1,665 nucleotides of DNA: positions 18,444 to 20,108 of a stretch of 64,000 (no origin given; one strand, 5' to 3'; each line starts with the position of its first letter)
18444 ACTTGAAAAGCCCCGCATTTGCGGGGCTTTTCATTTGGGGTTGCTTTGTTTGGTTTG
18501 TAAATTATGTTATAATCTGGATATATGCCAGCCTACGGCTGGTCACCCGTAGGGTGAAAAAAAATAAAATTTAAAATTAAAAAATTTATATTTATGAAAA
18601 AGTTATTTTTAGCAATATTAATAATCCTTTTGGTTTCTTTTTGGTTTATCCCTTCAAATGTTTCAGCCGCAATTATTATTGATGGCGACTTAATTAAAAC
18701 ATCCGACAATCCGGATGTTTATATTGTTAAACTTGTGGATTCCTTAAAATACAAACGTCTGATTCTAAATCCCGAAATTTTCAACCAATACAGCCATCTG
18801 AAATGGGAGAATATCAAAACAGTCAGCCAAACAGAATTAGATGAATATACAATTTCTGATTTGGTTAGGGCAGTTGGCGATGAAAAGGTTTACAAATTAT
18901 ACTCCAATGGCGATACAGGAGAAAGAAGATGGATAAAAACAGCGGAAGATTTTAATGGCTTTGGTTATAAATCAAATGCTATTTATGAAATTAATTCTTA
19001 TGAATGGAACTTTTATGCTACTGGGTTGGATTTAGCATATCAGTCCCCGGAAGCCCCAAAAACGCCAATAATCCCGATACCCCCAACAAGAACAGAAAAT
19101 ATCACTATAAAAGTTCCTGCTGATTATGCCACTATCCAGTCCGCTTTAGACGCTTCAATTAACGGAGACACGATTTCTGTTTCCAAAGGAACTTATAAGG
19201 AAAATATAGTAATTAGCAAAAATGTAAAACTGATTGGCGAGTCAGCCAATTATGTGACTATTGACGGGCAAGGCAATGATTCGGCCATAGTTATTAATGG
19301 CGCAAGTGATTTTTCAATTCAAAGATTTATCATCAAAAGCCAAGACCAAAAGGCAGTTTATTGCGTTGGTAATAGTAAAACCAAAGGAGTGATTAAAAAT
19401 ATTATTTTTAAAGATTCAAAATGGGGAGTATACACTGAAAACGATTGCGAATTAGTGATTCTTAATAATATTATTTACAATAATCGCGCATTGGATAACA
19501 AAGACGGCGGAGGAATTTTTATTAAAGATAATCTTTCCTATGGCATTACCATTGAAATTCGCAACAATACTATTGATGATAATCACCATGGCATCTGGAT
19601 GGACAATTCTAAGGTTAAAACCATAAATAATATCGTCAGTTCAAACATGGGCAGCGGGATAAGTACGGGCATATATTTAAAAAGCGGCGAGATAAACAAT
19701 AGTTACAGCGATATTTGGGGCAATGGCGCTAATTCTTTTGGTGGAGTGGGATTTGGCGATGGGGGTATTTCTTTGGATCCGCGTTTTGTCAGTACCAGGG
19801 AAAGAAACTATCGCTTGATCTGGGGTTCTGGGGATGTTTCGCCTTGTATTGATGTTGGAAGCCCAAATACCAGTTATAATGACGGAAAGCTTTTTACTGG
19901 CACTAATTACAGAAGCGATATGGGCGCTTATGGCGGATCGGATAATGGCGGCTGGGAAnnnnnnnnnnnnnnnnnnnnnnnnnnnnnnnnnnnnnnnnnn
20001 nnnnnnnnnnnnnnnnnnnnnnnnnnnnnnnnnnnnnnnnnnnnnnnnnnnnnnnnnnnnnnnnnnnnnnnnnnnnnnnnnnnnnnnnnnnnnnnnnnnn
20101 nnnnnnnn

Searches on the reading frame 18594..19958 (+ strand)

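Call 68: search_protein_families(library=pfam, proteins=[window:18594-19958:+], max_evalue=0.00001)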
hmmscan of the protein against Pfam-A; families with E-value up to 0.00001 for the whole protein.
window:18594-19958:+ (455 aa): 2 families
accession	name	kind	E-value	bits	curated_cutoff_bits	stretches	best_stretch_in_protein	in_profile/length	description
PF13229.12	Beta_helix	-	1.2e-08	35.2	25.9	1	220-357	15-143/158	Right handed beta helix region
PF05048.19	NosD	-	5.5e-06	26.4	23.6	0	186-365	2-159/212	Periplasmic copper-binding protein (NosD)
